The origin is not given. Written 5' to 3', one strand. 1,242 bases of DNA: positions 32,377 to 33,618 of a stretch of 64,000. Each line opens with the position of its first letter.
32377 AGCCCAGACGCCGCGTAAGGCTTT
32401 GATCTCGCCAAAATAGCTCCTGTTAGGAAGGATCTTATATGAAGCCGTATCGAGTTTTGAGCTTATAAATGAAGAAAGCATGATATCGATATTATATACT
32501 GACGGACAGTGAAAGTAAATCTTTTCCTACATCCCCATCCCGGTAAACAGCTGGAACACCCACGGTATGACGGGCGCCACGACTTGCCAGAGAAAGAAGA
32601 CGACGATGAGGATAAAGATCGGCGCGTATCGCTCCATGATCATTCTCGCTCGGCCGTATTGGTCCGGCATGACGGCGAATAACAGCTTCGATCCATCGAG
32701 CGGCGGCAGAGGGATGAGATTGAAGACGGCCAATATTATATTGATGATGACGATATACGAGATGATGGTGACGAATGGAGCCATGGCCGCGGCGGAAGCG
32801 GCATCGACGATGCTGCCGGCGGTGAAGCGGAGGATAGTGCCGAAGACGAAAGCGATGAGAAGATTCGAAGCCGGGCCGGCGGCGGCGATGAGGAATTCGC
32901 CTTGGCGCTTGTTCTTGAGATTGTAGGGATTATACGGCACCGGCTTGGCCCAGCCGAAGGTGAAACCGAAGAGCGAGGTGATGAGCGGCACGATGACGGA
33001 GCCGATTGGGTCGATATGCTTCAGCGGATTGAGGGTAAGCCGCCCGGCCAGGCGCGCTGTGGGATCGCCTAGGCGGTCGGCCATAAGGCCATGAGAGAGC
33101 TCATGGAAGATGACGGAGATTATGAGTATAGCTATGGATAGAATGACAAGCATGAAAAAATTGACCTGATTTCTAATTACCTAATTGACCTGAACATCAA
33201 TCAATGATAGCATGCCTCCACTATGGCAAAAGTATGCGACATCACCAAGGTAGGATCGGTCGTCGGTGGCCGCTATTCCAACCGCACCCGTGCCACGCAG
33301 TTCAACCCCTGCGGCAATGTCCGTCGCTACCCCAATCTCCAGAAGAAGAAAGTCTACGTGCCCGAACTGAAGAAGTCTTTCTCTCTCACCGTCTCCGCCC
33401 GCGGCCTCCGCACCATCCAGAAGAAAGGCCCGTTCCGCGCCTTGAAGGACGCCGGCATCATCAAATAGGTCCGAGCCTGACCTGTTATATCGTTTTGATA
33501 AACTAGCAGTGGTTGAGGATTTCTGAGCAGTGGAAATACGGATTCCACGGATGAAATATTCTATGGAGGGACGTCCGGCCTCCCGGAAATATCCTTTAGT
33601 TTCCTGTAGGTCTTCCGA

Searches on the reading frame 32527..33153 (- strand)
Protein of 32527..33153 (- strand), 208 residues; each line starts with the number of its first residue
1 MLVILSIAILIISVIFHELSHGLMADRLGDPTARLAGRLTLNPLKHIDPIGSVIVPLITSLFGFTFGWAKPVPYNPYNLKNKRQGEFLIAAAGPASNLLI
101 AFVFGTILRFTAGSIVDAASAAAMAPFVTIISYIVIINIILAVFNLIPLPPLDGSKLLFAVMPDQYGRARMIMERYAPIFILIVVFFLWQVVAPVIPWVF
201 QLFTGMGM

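Call 22: search_protein_families(library=pfam, proteins=[window:32527-33153:-])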
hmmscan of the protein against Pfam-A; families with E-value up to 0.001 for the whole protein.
window:32527-33153:- (208 aa): 1 family
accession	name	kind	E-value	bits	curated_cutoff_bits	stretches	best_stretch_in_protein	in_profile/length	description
PF02163.28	Peptidase_M50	-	6.7e-18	65.3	27.2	2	116-188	150-218/221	Peptidase family M50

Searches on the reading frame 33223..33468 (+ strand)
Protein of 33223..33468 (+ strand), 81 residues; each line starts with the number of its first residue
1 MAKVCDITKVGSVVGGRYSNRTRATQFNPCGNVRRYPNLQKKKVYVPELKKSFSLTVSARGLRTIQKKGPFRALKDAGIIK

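Call 23: search_protein_families(library=pfam, proteins=[window:33223-33468:+])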
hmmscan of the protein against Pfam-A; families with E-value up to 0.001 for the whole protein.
window:33223-33468:+ (81 aa): 1 family
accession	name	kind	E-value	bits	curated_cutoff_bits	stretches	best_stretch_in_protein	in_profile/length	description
PF00830.24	Ribosomal_L28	-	1.4e-12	47.8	27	1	3-68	1-60/60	Ribosomal L28 family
